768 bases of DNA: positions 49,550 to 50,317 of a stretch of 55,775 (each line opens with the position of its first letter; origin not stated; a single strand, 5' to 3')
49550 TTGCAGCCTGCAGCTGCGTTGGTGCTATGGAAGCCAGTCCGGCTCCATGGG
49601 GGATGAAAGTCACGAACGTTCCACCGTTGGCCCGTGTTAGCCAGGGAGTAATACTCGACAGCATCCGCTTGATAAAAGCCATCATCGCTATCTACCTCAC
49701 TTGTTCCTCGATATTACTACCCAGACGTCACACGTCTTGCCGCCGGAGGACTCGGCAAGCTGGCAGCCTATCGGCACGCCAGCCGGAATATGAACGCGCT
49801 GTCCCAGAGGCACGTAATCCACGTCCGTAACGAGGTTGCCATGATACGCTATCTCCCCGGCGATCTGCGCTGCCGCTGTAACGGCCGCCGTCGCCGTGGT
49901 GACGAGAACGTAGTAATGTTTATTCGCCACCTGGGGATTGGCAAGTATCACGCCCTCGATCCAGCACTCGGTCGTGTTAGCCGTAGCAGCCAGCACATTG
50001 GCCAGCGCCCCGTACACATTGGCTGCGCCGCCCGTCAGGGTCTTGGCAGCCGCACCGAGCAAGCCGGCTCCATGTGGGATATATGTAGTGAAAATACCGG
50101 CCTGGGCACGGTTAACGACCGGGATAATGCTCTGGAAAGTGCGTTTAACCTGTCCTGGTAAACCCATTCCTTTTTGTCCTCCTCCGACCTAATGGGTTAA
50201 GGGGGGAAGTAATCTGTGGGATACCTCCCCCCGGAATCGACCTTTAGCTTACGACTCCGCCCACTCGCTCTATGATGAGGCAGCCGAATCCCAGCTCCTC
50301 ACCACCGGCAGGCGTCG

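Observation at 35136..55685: No recognisable tailed-phage hallmarks: a possible non-tailed, membrane-containing virion or a non-viral surface module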

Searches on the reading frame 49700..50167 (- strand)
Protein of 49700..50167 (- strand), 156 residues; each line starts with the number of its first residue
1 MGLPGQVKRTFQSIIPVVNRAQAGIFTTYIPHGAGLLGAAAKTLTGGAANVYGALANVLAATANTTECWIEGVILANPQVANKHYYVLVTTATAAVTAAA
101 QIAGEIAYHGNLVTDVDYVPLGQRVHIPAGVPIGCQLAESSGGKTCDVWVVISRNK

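Call 17: find_homologous_proteins(query=window:49700-50167:-, max_evalue=0.001)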
Query window:49700-50167:- (156 aa): 10 proteins with E <= 0.001 among 270 candidates.
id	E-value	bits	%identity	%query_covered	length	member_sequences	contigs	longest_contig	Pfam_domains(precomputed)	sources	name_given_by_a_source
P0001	8.8e-96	336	100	100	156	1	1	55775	-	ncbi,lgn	-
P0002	2.3e-58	215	65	100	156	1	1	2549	-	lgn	-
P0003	9.3e-58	213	67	100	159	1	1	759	-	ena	-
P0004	2.0e-55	205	65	100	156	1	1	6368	-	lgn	-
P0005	3.2e-52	195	63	100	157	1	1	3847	-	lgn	-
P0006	6.5e-38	148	52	100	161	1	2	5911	-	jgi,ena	-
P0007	3.8e-32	130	49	100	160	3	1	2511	-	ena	-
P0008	2.4e-26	111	42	96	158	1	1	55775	-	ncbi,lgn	-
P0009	2.5e-26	111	44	99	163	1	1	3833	-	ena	-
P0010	4.8e-26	110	40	96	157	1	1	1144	-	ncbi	-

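Call 18: find_encoding_contigs(protein=P0001, flank=2000, max_places=4)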
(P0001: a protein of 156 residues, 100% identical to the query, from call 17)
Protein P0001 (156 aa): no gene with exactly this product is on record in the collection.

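Call 19: find_encoding_contigs(protein=P0004, flank=10000, max_places=4)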
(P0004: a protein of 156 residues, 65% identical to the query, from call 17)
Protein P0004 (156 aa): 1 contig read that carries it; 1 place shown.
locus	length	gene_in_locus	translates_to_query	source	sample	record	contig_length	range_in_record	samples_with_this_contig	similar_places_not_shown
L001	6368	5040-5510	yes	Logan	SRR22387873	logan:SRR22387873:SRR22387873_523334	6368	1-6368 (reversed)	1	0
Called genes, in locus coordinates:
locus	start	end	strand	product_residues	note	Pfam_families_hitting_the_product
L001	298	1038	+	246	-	-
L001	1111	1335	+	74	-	-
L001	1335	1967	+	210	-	-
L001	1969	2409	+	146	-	-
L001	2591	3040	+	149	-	-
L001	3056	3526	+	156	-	-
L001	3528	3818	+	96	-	-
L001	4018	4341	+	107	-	-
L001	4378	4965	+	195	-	-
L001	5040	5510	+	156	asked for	-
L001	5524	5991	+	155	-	-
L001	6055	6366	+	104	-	?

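Call 20: find_encoding_contigs(protein=P0006, flank=10000, max_places=4)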
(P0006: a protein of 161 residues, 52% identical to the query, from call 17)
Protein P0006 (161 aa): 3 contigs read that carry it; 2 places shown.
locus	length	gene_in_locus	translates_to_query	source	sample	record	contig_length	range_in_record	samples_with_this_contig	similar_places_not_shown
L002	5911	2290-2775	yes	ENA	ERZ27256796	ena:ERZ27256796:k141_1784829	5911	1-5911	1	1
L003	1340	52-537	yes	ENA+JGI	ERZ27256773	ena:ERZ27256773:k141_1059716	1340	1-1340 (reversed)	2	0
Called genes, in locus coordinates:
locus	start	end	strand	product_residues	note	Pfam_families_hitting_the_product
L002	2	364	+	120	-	?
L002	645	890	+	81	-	-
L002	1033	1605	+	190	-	-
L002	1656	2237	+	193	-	-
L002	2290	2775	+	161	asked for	-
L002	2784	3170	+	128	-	-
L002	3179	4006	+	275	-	PF03692:CxxCxxCC (faint)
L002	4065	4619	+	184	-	-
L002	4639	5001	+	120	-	-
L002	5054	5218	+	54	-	-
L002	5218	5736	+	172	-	-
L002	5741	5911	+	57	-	?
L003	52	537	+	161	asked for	-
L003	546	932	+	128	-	-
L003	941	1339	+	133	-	?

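Call 32: find_related_loci(query=A2, collection=genome_contigs, flank=10000)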
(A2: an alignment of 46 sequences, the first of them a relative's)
Query A2 (187 aa) in genome_contigs; peptide patterns used: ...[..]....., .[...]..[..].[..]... (x = any residue, [..] = any of these).
20 stretches matched a pattern; 1 encode a relative of the query (tblastn E <= 1e-3); 1 distinct loci.
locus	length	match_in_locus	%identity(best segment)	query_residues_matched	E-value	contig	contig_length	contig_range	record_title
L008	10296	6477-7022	68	6-187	3e-88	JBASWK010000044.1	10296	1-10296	MAG: Gallionella sp. isolate MFD12902_ilm_asm_bin7 k127_28697, whole genome shotgun sequence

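Call 33: predict_structure(alignment_id=A1)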
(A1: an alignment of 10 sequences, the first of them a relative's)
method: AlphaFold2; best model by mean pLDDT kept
length: 156 residues; sequences in the alignment: 10
mean_pLDDT: 70.2   pTM: 0.64
mean pLDDT of the five models: 70.2, 68.4, 65.6, 63.9, 60.7
residues with pLDDT >= 90: 2; 70-90: 98; 50-70: 18; < 50: 38
segments of 3 or more residues with pLDDT < 50: 1-29, 31-38
pLDDT, mean of each block of 10 residues (from residue 1): 43 35 39 49 75 81 85 80 80 84 79 76 85 83 78 71
secondary structure, 60 per line:
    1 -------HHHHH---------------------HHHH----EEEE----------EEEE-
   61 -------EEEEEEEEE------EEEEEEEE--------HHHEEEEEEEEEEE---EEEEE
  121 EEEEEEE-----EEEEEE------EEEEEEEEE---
elements in order: H8-12 H34-37 E42-45 E56-59 E68-76 E83-90 E102-112 E116-127 E133-138 E145-153

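Call 37: fold_search(model_id=the predicted structure, library=pdb)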
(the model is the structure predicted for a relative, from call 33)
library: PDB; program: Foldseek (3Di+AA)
matches with E <= 10: 1694; with E <= 0.001: 0
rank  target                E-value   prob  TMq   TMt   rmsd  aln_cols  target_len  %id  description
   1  3m1h_C                5.4e-03  0.98  0.28  0.26   6.5        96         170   12  Crystal Structure Analysis of the K3 Cleaved Adhesin Domain of Lys-gingipain (Kgp) from Porphyromonas gingivalis w83 (released 2011-03-23)
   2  3no8_A                1.1e-02  0.99  0.37  0.37   8.7       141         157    8  Crystal structure of the PHR domain from human BTBD2 Protein (released 2010-08-25)
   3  3m1h_B                1.1e-02  0.98  0.30  0.27   6.5       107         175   13  Crystal Structure Analysis of the K3 Cleaved Adhesin Domain of Lys-gingipain (Kgp) from Porphyromonas gingivalis w83 (released 2011-03-23)
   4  3m1h_D                1.1e-02  0.97  0.29  0.27   6.1       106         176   15  Crystal Structure Analysis of the K3 Cleaved Adhesin Domain of Lys-gingipain (Kgp) from Porphyromonas gingivalis w83 (released 2011-03-23)
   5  3m1h_A                1.4e-02  0.97  0.31  0.29   6.3       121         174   12  Crystal Structure Analysis of the K3 Cleaved Adhesin Domain of Lys-gingipain (Kgp) from Porphyromonas gingivalis w83 (released 2011-03-23)
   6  1wcd                  1.7e-02  0.98  0.36  0.16   6.5       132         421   10  Crystal structure of IBDV T1 virus-like particle reveals a missing link in icosahedral viruses evolution (released 2005-04-05)
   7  7vrp_B                1.7e-02  0.92  0.33  0.16   6.7       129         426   13  Structure of infectious bursal disease virus Gx strain (released 2022-03-30)
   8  1wce_K                1.8e-02  0.99  0.37  0.17   6.7       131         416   10  Crystal structure of the T13 IBDV viral particle reveals a missing link in icosahedral viruses evolution (released 2005-04-06)
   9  1wce_I                1.8e-02  0.99  0.37  0.17   6.7       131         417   10  Crystal structure of the T13 IBDV viral particle reveals a missing link in icosahedral viruses evolution (released 2005-04-06)
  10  1wce_J                1.8e-02  0.99  0.37  0.17   6.7       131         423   10  Crystal structure of the T13 IBDV viral particle reveals a missing link in icosahedral viruses evolution (released 2005-04-06)
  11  1wce_M                1.8e-02  0.99  0.37  0.17   6.7       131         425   10  Crystal structure of the T13 IBDV viral particle reveals a missing link in icosahedral viruses evolution (released 2005-04-06)
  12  1wce_G                1.8e-02  0.99  0.37  0.17   6.7       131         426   10  Crystal structure of the T13 IBDV viral particle reveals a missing link in icosahedral viruses evolution (released 2005-04-06)
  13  1wce_E                1.8e-02  0.99  0.37  0.17   6.7       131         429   10  Crystal structure of the T13 IBDV viral particle reveals a missing link in icosahedral viruses evolution (released 2005-04-06)
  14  2wq4_C                1.8e-02  0.89  0.30  0.34   8.3       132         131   13  N-terminal domain of BC2L-C Lectin from Burkholderia cenocepacia (released 2010-01-12)
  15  1wce_D                1.9e-02  0.98  0.37  0.17   6.7       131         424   10  Crystal structure of the T13 IBDV viral particle reveals a missing link in icosahedral viruses evolution (released 2005-04-06)
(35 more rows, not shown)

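Call 42: predict_structure(alignment_id=A2)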
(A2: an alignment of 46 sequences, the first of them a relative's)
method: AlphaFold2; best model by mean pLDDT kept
length: 187 residues; sequences in the alignment: 46
mean_pLDDT: 83.6   pTM: 0.77
mean pLDDT of the five models: 83.6, 83.2, 83.0, 82.6, 82.3
residues with pLDDT >= 90: 83; 70-90: 76; 50-70: 15; < 50: 13
segments of 3 or more residues with pLDDT < 50: 1-3, 98-105
pLDDT, mean of each block of 10 residues (from residue 1): 53 85 88 91 92 93 88 89 92 65 56 87 85 86 94 94 91 89 65
secondary structure, 60 per line:
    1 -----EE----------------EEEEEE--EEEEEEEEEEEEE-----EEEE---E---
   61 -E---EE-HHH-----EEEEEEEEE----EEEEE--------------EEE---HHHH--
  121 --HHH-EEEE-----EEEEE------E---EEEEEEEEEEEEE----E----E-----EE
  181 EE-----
elements in order: E24-29 E32-44 E50-53 E77-85 E90-94 E109-111 H115-118 E127-130 E136-140 E151-163 E179-182

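Call 44: fold_search(model_id=the predicted structure, library=pdb)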
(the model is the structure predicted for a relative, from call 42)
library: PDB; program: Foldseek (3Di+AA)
matches with E <= 10: 1488; with E <= 0.001: 1
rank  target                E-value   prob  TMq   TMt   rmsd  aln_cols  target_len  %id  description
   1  5gu5                  4.7e-04  0.99  0.25  0.37   6.9       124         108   17  Crystal structure of p24gamma2 GOLD domain determined by sulfur-SAD (released 2017-01-25)
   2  1olm_E                1.9e-03  0.54  0.17  0.11  14.3       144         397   12  Supernatant Protein Factor in Complex with RRR-alpha-Tocopherylquinone: A Link between Oxidized Vitamin E and Choleste (released 2004-08-12)
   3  7rrm_A                2.4e-03  0.98  0.27  0.42   6.1       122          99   13  Structure of the human TMED1 (p24gamma1) Golgi dynamics Domain (released 2021-10-20)
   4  6dj4                  8.6e-03  0.47  0.20  0.10  10.3       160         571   11  Crystal Structure of Bacillus thuringiensis Cry1A.105 Tryptic Core (released 2018-09-12)
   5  9buv                  1.1e-02  0.38  0.19  0.10  10.8       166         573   10  Crystal structure of Cry1Fa R226Q (released 2024-05-29)
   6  2wo3_A                1.3e-02  0.35  0.18  0.18  12.5       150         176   10  Crystal Structure of the EphA4-ephrinA2 complex (released 2009-10-27)
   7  7pe1_A                1.3e-02  0.97  0.32  0.38   9.7       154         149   10  Cryo-EM structure of BMV-derived VLP expressed in E. coli and assembled in the presence of tRNA (tVLP) (released 2022-03-02)
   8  6owk                  1.3e-02  0.38  0.20  0.09  13.6       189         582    9  Crystal structure of a Bacillus thuringiensis Cry1B.867 tryptic core variant (released 2019-06-19)
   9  2y64_A                1.5e-02  0.35  0.22  0.24  15.8       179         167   11  Xylopentaose binding mutated (X-2 L110F) CBM4-2 Carbohydrate Binding Module from a Thermostable Rhodothermus marinus X (released 2012-03-07)
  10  5e7h                  1.6e-02  0.54  0.23  0.18  16.3       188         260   10  Crystal structure of domains CD (residues 230-489) of Bacova_02650 (released 2016-05-04)
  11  9dy4                  1.6e-02  0.38  0.24  0.21  17.4       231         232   10  Crystal structure of iron-bound human ADO C18S/C239S variant soaked in hydralazine at 2.39 Angstrom resolution (released 2025-09-24)
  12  7lcu                  1.7e-02  0.44  0.24  0.14   9.1       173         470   12  X-ray structure of Furin bound to BOS-318, a small molecule inhibitor (released 2022-01-12)
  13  7lvz_A                1.7e-02  0.12  0.17  0.14  19.3       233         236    8  Crystal structure of ADO (released 2022-01-05)
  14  9dxb_A                1.7e-02  0.09  0.15  0.13  19.6       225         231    7  Crystal structure of cobalt-incorporated human 2-aminoethanethiol (aka cysteamine) dioxygenase (ADO) variant C18S/C239 (released 2025-06-04)
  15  7lvz_B                1.7e-02  0.07  0.12  0.11  20.8       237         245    8  Crystal structure of ADO (released 2022-01-05)
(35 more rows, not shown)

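Call 46: fold_search(model_id=the predicted structure, library=viral)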
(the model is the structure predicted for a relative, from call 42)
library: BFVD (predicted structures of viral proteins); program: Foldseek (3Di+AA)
matches with E <= 10: 1685; with E <= 0.001: 4
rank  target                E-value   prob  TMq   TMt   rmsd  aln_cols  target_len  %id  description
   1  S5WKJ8                2.2e-04  1.00  0.35  0.22   9.6       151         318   12  Uncharacterized protein [Pseudomonas phage PaBG]
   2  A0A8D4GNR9            4.4e-04  0.98  0.29  0.25  14.3       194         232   16  (no name in the UniProt tables at hand)
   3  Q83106                8.5e-04  0.96  0.31  0.25  12.4       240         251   10  Capsid protein [Leek white stripe virus]
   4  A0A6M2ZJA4            9.5e-04  0.99  0.34  0.10  15.7       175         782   11  Long tail fiber proximal subunit [Synechococcus phage S-SCSM1]
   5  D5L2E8                1.3e-03  0.99  0.32  0.43   7.8       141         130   15  Uncharacterized protein [uncultured virus]
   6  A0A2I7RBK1            1.3e-03  0.38  0.19  0.07  17.0       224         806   13  (no name in the UniProt tables at hand)
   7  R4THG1                1.5e-03  0.87  0.21  0.11   9.3       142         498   13  (no name in the UniProt tables at hand)
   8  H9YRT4                1.8e-03  0.96  0.24  0.36   9.9       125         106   10  (no name in the UniProt tables at hand)
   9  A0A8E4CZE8            2.0e-03  0.54  0.22  0.18  20.1       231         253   13  (no name in the UniProt tables at hand)
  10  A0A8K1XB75            2.2e-03  0.57  0.24  0.20  15.0       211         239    9  (no name in the UniProt tables at hand)
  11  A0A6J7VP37            2.5e-03  0.99  0.33  0.43   7.7       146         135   10  Uncharacterized protein [uncultured Caudovirales phage]
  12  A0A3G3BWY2            2.6e-03  0.97  0.25  0.31   8.6       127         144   12  (no name in the UniProt tables at hand)
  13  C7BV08                2.9e-03  1.00  0.36  0.25   6.5       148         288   10  Uncharacterized protein [Synechococcus phage S-RSM4]
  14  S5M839                3.3e-03  0.38  0.19  0.06  15.8       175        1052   12  Minor structural protein [Bacillus phage Basilisk]
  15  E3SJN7                3.4e-03  0.33  0.19  0.09  16.6       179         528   12  Uncharacterized protein [Synechococcus phage S-ShM2]
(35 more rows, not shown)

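Call 48: find_related_loci(query=A2, collection=viral_contigs, flank=10000)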
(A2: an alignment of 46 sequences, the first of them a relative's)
Query A2 (187 aa) in viral_contigs; peptide patterns used: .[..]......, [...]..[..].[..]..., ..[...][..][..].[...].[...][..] (x = any residue, [..] = any of these).
37 stretches matched a pattern; 1 encode a relative of the query (tblastn E <= 1e-3); 1 distinct loci.
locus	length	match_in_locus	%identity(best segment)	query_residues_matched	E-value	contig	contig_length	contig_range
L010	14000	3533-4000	30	7-162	3e-19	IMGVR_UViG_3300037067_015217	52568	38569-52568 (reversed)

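Call 57: search_solved_structures(query=A2, max_evalue=10)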
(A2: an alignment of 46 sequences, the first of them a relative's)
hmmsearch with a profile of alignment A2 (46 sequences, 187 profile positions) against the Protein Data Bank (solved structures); distinct sequences matched with E-value up to 10: 1.
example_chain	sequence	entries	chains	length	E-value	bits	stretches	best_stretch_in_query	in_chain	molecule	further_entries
9xu3_y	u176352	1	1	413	1.7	11.7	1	54-126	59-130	RNA-binding protein 41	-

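Call 74: find_related_loci(query=L010:12109-12906:+, collection=viral_contigs, flank=10000)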
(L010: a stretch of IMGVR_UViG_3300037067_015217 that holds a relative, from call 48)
Query L010:12109-12906:+ (266 aa) in viral_contigs; peptide patterns used: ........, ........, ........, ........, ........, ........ (x = any residue, [..] = any of these).
4 stretches matched a pattern; 4 encode a relative of the query (tblastn E <= 1e-3); 4 distinct loci.
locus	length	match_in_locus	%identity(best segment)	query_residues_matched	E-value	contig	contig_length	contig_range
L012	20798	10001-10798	100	1-266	0e+0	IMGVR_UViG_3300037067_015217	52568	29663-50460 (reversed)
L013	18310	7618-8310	51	25-258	9e-76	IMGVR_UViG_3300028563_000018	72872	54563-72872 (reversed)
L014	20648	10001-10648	52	34-249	2e-71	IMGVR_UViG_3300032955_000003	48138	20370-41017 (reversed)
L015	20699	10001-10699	46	28-258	1e-65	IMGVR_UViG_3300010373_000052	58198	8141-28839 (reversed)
